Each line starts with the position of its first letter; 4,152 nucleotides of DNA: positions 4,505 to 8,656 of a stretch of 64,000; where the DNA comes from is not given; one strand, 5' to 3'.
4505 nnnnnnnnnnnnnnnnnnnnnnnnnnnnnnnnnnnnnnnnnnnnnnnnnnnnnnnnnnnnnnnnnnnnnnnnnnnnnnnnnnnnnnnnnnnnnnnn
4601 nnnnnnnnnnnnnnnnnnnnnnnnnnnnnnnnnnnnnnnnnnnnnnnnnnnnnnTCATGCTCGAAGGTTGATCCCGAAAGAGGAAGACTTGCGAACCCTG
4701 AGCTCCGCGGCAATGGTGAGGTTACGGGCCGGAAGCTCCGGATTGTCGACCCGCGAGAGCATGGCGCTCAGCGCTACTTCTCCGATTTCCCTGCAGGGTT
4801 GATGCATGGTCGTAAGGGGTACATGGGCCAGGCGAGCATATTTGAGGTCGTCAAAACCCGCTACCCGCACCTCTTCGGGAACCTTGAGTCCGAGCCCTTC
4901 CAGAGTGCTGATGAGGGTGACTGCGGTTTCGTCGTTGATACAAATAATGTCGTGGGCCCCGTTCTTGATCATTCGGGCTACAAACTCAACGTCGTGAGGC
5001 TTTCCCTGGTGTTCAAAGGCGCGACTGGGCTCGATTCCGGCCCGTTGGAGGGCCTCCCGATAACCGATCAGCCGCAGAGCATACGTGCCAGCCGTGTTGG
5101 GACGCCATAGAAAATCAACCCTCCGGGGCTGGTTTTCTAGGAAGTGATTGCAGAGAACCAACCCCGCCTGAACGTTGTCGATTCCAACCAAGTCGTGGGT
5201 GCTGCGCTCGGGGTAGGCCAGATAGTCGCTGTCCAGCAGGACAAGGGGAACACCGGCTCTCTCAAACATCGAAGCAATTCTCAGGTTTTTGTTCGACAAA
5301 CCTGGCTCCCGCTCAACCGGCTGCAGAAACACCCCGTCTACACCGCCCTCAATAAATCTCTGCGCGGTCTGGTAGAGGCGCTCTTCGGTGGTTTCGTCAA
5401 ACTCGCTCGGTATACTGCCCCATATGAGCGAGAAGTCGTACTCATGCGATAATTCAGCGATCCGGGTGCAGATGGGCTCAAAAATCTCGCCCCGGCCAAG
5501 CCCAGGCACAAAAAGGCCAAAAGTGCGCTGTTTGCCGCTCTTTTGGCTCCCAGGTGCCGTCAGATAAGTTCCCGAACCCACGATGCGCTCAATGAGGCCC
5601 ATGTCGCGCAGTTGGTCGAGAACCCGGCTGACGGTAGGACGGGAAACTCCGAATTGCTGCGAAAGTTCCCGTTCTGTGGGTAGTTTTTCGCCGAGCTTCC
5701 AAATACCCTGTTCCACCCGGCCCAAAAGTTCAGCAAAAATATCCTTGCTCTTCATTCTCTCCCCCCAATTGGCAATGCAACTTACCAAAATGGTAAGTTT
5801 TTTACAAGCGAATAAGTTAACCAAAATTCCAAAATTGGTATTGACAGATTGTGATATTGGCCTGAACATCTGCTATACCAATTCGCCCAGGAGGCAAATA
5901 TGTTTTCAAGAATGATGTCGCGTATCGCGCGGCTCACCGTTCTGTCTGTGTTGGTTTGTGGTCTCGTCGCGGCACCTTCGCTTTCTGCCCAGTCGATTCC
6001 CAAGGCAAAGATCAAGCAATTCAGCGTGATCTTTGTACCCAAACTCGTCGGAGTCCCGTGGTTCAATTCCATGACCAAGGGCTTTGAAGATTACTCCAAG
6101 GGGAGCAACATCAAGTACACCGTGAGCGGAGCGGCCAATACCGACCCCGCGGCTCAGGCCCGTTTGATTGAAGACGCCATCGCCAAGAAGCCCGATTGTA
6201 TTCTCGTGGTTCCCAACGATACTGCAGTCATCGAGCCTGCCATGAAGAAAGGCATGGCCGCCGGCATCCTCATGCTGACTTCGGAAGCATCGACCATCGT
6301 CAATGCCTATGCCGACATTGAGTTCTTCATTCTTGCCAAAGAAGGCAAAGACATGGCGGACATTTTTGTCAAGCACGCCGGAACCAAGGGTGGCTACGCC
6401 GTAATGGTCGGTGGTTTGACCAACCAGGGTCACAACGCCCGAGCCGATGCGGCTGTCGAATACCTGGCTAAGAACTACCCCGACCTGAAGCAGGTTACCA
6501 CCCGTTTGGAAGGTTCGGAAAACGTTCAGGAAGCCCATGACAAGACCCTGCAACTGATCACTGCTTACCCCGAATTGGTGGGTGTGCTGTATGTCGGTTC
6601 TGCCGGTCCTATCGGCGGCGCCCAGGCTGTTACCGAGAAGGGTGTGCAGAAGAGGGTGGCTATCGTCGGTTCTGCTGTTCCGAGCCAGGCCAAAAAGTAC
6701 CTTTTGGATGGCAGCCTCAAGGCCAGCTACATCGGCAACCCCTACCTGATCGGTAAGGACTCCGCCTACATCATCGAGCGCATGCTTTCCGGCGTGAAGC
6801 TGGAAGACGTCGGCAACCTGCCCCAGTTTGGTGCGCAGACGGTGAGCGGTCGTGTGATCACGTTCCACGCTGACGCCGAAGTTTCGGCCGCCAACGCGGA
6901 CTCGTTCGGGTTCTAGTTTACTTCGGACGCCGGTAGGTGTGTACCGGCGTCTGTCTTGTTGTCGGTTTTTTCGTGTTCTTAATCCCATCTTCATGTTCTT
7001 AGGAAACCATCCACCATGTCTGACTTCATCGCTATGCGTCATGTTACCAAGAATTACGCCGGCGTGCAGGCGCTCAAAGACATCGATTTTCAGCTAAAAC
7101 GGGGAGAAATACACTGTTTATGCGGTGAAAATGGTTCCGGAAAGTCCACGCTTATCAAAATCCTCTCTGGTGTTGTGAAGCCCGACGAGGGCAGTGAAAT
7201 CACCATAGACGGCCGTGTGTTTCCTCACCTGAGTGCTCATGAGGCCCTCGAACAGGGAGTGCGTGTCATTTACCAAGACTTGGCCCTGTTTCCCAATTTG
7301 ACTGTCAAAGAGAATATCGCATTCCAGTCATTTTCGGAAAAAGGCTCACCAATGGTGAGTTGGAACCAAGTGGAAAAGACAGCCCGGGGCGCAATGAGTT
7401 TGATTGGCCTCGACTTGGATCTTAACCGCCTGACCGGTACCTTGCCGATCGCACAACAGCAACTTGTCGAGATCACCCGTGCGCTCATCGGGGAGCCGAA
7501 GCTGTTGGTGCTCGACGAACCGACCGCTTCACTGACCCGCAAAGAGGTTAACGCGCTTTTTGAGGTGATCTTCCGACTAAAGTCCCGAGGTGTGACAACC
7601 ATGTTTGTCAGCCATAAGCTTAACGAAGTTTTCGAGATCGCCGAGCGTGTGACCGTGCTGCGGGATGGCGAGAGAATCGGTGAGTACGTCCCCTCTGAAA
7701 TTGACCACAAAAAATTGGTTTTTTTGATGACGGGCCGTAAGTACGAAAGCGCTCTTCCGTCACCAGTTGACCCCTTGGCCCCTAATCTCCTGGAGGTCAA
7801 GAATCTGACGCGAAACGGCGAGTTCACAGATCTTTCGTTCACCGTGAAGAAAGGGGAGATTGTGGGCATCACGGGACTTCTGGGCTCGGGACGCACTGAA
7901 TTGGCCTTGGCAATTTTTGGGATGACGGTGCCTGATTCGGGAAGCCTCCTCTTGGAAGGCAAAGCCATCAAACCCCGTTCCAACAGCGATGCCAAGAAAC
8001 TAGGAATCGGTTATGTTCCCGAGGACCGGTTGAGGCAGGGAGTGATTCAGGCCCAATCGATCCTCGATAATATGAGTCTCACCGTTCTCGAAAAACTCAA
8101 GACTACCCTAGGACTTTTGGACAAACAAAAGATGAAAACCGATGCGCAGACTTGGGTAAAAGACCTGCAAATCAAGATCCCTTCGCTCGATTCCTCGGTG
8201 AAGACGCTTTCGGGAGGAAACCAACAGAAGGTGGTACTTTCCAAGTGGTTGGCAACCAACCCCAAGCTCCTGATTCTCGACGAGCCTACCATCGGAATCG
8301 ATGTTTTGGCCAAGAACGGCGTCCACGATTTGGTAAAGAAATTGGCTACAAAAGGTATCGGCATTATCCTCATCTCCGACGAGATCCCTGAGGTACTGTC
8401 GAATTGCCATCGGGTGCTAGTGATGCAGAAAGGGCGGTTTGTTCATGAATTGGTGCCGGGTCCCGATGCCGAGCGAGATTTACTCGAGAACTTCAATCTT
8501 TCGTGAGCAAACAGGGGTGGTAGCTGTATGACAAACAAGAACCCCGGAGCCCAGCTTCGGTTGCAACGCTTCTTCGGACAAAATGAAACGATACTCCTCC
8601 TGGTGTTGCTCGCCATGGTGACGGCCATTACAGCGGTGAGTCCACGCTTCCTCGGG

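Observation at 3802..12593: Rare-ketose catabolic locus that pairs a free-sugar 3-epimerase with a PHI-type SIS isomerase and an FGGY kinase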

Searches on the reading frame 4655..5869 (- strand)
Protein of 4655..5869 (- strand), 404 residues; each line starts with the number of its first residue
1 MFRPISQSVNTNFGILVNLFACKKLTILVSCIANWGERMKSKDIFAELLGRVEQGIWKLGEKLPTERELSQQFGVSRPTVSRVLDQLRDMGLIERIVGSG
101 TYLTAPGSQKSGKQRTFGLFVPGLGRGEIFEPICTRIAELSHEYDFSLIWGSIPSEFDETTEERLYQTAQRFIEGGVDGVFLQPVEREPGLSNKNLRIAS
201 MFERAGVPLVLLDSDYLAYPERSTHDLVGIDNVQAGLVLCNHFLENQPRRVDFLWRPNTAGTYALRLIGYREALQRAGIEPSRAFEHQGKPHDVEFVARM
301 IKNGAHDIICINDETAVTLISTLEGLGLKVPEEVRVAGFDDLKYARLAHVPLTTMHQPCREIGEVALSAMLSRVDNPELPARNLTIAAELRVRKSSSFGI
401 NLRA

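Call 4: search_protein_families(library=pfam, proteins=[window:4655-5869:-])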
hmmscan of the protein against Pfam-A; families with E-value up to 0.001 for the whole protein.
window:4655-5869:- (404 aa): 15 families
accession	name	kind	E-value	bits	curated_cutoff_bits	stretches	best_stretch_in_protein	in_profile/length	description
PF13377.12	Peripla_BP_3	-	2.8e-24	86.5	26.5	1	241-396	2-167/167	Periplasmic binding protein-like domain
PF00392.27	GntR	-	1.1e-17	63.9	27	1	41-102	2-63/64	Bacterial regulatory proteins, gntR family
PF00532.27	Peripla_BP_1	-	6.2e-11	42.7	22.2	1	197-388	72-275/281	Periplasmic binding proteins and sugar binding domain of LacI family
PF13545.12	HTH_Crp_2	-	2.9e-07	30.8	27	1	65-95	24-55/70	Crp-like helix-turn-helix domain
PF25213.1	HVO_A0261_N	-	2.8e-06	27.6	35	1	64-107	25-67/86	HVO_A0261 N-terminal domain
PF13407.12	Peripla_BP_4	-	5.8e-06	26.5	35.1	1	130-343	13-220/258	Periplasmic binding protein domain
PF01047.28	MarR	-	8.2e-06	26.1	24.6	1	65-95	19-49/59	MarR family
PF12802.13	MarR_2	-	9.3e-06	26.2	27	1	67-95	24-52/61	MarR family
PF01978.25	TrmB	-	1.2e-05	25.5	25.6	1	65-99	24-58/68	Sugar-specific transcriptional regulator TrmB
PF01022.26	HTH_5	-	1.5e-05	25.2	22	1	67-94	19-46/47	Bacterial regulatory protein, arsR family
PF14502.12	HTH_41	-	1.7e-05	24.6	25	1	58-93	1-36/48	Helix-turn-helix domain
PF13412.12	HTH_24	-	7.6e-05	22.6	21.9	1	67-94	21-48/48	Winged helix-turn-helix DNA-binding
PF01325.25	Fe_dep_repress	-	0.00012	22.7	26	0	60-94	17-53/60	Iron dependent repressor, N-terminal DNA binding domain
PF09339.16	HTH_IclR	-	0.00015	21.9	22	1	67-95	22-50/52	IclR helix-turn-helix domain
PF08279.18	HTH_11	-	0.00034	20.9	25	1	67-94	19-44/55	HTH domain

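Call 5: search_protein_families(library=ncbifam, proteins=[window:4655-5869:-])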
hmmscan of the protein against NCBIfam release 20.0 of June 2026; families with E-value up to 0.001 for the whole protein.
window:4655-5869:- (404 aa): 44 families (the best 25 are shown)
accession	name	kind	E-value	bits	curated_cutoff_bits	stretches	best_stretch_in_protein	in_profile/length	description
NF047341.1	lactose_RbsR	equivalog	1.4e-32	113.3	382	1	110-396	57-328/331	ribose utilization transcriptional repressor RbsR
NF052440.1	TransRegGNTRPSEAE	equivalog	1.5e-23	83.4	400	1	65-396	7-333/333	HTH-type transcriptional regulator GntR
NF007743.0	PRK10423.1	equivalog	1.8e-23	83.2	531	1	110-395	55-329/330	ribose operon transcriptional repressor RbsR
NF007979.0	PRK10703.1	equivalog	1.4e-19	70.4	501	1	200-396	132-331/341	HTH-type transcriptional repressor PurR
NF008269.0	PRK11041.1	equivalog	1.4e-19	70.3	436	1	226-396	162-337/342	DNA-binding transcriptional regulator CytR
TIGR01481.1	ccpA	equivalog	4.1e-19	69.2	442.35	1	116-395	62-328/330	catabolite control protein A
TIGR02018.2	his_ut_repres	equivalog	4.1e-17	62.3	220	1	43-110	3-70/226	histidine utilization transcriptional repressor HutC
NF007075.0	PRK09526.1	subfamily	2e-16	59.8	340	1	231-396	164-331/358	LacI family DNA-binding transcriptional regulator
NF007449.0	PRK10014.1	subfamily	7.7e-15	54.8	310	1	161-393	105-341/342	Mal regulon transcriptional regulator MalI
NF047913.1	TransRegIdnR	equivalog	3.2e-14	53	500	1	73-386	15-321/331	DNA-binding transcriptional regulator IdnR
NF007706.0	PRK10401.1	equivalog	5.6e-14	52.2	555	1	224-368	152-301/346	HTH-type transcriptional regulator GalS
NF052290.2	MocR_like_YczR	exception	5.5e-13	48.4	487.4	1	29-115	7-95/458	MocR-like transcription factor YczR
TIGR02404.1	trehalos_R_Bsub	equivalog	6.9e-13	48.8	211.95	1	40-102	1-63/233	trehalose operon repressor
NF051853.1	TransRegUriRCory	equivalog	2.2e-12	46.8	550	1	64-395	1-323/327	transcriptional regulator UriR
NF052282.1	PLP_TF_PdxR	equivalog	5.6e-11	42.2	320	1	43-110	5-72/448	MocR-like pyridoxine biosynthesis transcription factor PdxR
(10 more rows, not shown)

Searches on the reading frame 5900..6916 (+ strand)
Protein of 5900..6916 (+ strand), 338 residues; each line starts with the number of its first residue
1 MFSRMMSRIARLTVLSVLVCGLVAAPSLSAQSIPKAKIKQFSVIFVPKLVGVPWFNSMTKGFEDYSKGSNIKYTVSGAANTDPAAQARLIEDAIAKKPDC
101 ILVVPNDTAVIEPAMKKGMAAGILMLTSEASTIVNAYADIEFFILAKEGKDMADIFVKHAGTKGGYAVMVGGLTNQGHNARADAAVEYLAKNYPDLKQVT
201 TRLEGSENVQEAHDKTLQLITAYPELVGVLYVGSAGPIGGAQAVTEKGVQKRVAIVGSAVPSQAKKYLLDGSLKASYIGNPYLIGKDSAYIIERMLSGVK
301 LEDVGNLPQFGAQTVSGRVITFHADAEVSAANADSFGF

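Call 4: search_protein_families(library=pfam, proteins=[window:5900-6916:+])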
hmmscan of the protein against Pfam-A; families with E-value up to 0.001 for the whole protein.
window:5900-6916:+ (338 aa): 1 family
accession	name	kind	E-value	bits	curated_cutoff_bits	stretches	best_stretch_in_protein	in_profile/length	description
PF13407.12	Peripla_BP_4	-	1.4e-48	166.1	35.1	1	44-298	2-256/258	Periplasmic binding protein domain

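Call 5: search_protein_families(library=ncbifam, proteins=[window:5900-6916:+])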
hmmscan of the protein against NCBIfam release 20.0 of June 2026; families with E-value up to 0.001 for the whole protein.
window:5900-6916:+ (338 aa): 7 families
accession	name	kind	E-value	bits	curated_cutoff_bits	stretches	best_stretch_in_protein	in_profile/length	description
TIGR02637.1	RhaS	equivalog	1.8e-25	89.8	342.25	1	44-307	2-267/302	rhamnose ABC transporter substrate-binding protein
NF011937.0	PRK15408.1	equivalog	6e-20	71.4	384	1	27-316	23-305/340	autoinducer 2 ABC transporter substrate-binding protein LsrB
NF007254.0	PRK09701.1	equivalog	1.2e-13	50.9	335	1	18-292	11-283/311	D-allose transporter substrate-binding protein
NF052284.1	rhzpin_SBP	equivalog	6.1e-10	38.7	420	1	55-271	16-230/289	rhizopine catabolism ABC transporter substrate-binding protein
TIGR02634.1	xylF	equivalog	5.1e-08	32.8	389.55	1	70-292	28-251/302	D-xylose ABC transporter substrate-binding protein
NF007936.0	PRK10653.1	equivalog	9.8e-05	21.8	337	1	21-303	8-284/295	ribose ABC transporter substrate-binding protein RbsB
NF007680.0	PRK10355.1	equivalog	0.00014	21.1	504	1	77-271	61-257/331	D-xylose ABC transporter substrate-binding protein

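Call 9: search_solved_structures(query=window:5900-6916:+)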
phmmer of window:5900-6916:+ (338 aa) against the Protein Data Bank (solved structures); distinct sequences matched with E-value up to 0.001: 51.
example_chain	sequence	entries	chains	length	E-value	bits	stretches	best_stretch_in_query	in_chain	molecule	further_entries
3d02_A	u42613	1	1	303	1e-53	185.8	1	42-335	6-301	Putative LACI-type transcriptional regulator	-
9i1m_A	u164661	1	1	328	5.1e-52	180.3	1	37-335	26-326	Sugar-binding protein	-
5bra_A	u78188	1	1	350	2.3e-36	128.9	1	21-284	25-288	Putative periplasmic binding protein with substrate ribose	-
7x0p_A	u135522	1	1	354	1.3e-16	64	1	65-303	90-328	CbpD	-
5dte_A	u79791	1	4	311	1.1e-15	60.9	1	45-299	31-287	Monosaccharide-transporting ATPase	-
5gta_A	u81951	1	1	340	2e-15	60.1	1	42-318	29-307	Autoinducer 2-binding protein LsrB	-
1tjy_A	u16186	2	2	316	3.1e-15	59.5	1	43-318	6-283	sugar transport protein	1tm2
4wzz_A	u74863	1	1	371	1.3e-14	57.5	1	45-298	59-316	Putative sugar ABC transporter, substrate-binding protein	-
3t95_A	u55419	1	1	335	2.8e-14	56.3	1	33-317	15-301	Autoinducer 2-binding protein lsrB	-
6dsp_A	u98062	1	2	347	3.9e-14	55.9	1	36-130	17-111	Autoinducer 2-binding protein LsrB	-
4kvf_A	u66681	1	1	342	5.1e-14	55.5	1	24-338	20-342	Rhamnose ABC transporter, periplasmic rhamnose-binding protein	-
5hqj_A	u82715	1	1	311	5.7e-14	55.3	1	31-286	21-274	Periplasmic binding protein/LacI transcriptional regulator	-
3ejw_A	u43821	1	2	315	1.5e-13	54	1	43-319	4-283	SmLsrB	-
4pz0_A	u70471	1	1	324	3.6e-13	52.7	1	35-301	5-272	sugar ABC transporter, sugar-binding protein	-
4wut_A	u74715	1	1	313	7.3e-13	51.7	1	45-302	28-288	ABC transporter substrate binding protein (Ribose)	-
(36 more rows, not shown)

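Call 63: search_solved_structures(query=window:5900-6916:+, show_alignments=2, max_evalue=1e-40)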
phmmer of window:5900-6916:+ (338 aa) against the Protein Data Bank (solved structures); distinct sequences matched with E-value up to 1e-40: 2.
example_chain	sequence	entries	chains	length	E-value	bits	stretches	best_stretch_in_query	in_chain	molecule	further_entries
3d02_A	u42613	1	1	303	1e-53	185.8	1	42-335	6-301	Putative LACI-type transcriptional regulator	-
9i1m_A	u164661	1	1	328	5.1e-52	180.3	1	37-335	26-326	Sugar-binding protein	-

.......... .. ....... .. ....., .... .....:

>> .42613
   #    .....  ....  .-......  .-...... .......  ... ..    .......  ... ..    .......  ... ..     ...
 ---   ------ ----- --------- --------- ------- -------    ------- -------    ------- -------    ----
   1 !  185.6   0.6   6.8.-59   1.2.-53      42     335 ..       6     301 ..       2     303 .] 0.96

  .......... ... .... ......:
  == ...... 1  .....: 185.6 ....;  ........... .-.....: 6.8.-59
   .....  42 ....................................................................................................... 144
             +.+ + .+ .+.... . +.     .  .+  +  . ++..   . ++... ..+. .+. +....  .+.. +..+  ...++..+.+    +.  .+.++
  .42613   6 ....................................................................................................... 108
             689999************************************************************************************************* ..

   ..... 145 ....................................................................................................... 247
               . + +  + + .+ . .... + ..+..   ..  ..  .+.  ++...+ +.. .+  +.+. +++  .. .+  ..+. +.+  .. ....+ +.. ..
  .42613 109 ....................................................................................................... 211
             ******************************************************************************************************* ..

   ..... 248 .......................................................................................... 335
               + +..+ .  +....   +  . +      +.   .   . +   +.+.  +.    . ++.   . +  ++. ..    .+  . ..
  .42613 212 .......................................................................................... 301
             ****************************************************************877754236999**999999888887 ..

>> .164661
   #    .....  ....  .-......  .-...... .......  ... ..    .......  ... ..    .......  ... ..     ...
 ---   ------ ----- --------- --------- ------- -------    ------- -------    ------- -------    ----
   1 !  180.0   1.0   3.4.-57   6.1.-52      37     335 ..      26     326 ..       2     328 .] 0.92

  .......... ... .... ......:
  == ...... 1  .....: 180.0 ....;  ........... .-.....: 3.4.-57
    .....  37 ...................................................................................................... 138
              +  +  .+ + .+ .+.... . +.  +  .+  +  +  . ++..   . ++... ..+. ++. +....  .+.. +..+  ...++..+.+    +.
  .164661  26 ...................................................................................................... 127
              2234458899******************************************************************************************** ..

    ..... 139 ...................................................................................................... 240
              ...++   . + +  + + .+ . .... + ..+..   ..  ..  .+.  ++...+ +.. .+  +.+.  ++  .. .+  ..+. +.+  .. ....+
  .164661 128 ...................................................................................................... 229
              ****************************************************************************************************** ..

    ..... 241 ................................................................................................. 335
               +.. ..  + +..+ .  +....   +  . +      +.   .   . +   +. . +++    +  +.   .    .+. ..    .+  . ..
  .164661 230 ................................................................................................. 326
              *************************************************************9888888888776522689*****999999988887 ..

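Call 64: find_homologous_proteins(query=window:5900-6916:+)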
Query window:5900-6916:+ (338 aa): 91 proteins with E <= 0.001 among 6192 candidates.
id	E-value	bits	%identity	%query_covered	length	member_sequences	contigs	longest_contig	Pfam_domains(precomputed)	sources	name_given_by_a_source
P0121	7.7e-215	730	100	100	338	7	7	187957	PF13407.13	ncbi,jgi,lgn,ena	-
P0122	1.3e-186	637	85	100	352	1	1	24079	PF13407.13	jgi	jgi:simple sugar transport system substrate-binding protein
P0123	3.3e-184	629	85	100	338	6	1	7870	PF13407.13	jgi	jgi:simple sugar transport system substrate-binding protein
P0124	3.5e-161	554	77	98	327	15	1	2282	PF13407.13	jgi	jgi:simple sugar transport system substrate-binding protein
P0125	6.7e-131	454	66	89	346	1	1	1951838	PF13407.13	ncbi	ncbi:MAG: substrate-binding domain-containing protein [Caldilineaceae bacterium]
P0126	7.4e-128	444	62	100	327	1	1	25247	PF13407.13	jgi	jgi:simple sugar transport system substrate-binding protein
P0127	6.7e-126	438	65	89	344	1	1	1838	PF13407.13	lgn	-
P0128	1.9e-125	436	60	99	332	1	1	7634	PF13407.13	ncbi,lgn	-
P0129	2.4e-125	436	65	89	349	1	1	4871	PF13407.13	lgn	-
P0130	5.0e-125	435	59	100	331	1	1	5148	PF13407.13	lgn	-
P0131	1.8e-124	433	59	98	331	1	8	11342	PF13407.13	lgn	-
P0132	3.3e-124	432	60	100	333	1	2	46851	PF00532.28,PF13407.13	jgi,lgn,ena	jgi:simple sugar transport system substrate-binding protein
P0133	3.6e-124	432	60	100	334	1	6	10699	PF13407.13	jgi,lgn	-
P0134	4.5e-124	432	65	88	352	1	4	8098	PF13407.13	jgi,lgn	-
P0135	7.7e-124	431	64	88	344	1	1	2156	PF13407.13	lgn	-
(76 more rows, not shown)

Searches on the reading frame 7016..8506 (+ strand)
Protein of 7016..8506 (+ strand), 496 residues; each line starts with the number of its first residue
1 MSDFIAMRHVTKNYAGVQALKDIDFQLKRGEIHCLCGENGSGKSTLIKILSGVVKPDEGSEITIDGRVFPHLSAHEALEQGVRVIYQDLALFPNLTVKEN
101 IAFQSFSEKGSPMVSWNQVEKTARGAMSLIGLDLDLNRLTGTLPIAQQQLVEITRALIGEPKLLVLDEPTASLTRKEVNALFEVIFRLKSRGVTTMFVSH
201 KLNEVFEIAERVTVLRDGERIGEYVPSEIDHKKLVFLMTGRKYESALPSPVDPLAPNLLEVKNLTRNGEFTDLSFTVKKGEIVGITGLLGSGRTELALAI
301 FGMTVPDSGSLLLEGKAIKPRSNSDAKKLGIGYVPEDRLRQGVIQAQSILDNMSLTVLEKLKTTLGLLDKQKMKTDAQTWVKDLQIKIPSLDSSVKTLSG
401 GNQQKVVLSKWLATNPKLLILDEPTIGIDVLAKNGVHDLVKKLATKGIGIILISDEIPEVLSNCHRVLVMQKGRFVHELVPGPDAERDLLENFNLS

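Call 4: search_protein_families(library=pfam, proteins=[window:7016-8506:+])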
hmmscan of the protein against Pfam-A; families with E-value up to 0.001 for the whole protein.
window:7016-8506:+ (496 aa): 7 families
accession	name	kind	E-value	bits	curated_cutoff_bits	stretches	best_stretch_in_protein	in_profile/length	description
PF00005.33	ABC_tran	-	1.9e-57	194.1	25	2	20-171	1-137/137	ABC transporter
PF13304.12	AAA_21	-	1.1e-08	36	27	0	32-98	1-79/304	AAA domain, putative AbiEii toxin, Type IV TA system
PF09818.15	ABC_ATPase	-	1.7e-05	24.4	23.2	0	27-69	77-114/283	P-loop domain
PF13555.12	AAA_29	-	2e-05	24.7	27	1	21-53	15-45/61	P-loop containing region of AAA domain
PF13175.12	AAA_15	-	0.00015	21.9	32.1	1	12-55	9-48/374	AAA ATPase domain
PF13476.12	AAA_23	-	0.00024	22.2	27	1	21-50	13-39/201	AAA domain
PF02463.25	SMC_N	-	0.00098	19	40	0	30-48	24-42/220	RecF/RecN/SMC N terminal domain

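Call 5: search_protein_families(library=ncbifam, proteins=[window:7016-8506:+])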
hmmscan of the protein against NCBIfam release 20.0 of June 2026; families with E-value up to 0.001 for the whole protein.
window:7016-8506:+ (496 aa): 191 families (the best 25 are shown)
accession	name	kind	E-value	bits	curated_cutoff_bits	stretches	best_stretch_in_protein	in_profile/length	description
NF008442.0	PRK11288.1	equivalog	1.7e-136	455.5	689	1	2-487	5-489/504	L-arabinose ABC transporter ATP-binding protein AraG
NF010069.0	PRK13549.1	equivalog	3.4e-136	454.7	699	1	3-480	4-488/513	xylose ABC transporter ATP-binding protein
NF040905.2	GguA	equivalog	8.7e-134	446.6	810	1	5-480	2-487/500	multiple monosaccharide ABC transporter ATP-binding protein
NF007253.0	PRK09700.1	equivalog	1.4e-132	442.9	772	1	2-480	3-492/510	D-allose ABC transporter ATP-binding protein AlsA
NF041861.1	YtfR_transport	equivalog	2.7e-130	435.1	850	1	6-479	3-476/492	galactofuranose ABC transporter, ATP-binding protein YtfR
NF008030.0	PRK10762.1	equivalog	3.5e-124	415.3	745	1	3-479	3-477/501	ribose ABC transporter ATP-binding protein RbsA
NF008215.0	PRK10982.1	equivalog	5.8e-121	404.6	828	1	4-475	13-484/506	galactose/methyl galactoside ABC transporter ATP-binding protein MglA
TIGR02633.1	xylG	equivalog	9.1e-118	393.9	723.65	1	5-480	2-486/500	D-xylose ABC transporter ATP-binding protein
NF011967.0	PRK15439.1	equivalog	2.8e-117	392.3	586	1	4-479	11-485/510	autoinducer 2 ABC transporter ATP-binding protein LsrA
NF047930.1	ABC_ATP_B6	equivalog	2.6e-106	356.2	670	1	4-487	2-502/510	putative B6 ABC transporter ATP-binding protein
TIGR04521.1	ECF_ATPase_2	equivalog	1.5e-65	221.1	330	2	15-229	16-232/279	energy-coupling factor transporter ATPase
TIGR04406.1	LPS_export_lptB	equivalog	1.9e-64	217.3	240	2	269-478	16-216/239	LPS export ABC transporter ATP-binding protein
TIGR03410.1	urea_trans_UrtE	equivalog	2.9e-64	216.7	285.8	2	7-234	3-224/230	urea ABC transporter ATP-binding subunit UrtE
TIGR03265.1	PhnT2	equivalog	8.8e-63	212.7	457.7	2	2-229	2-222/353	putative 2-aminoethylphosphonate ABC transporter ATP-binding protein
TIGR01188.1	drrA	subfamily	8.5e-62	209.1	312.45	2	12-230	1-212/302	daunorubicin resistance ABC transporter, ATP-binding protein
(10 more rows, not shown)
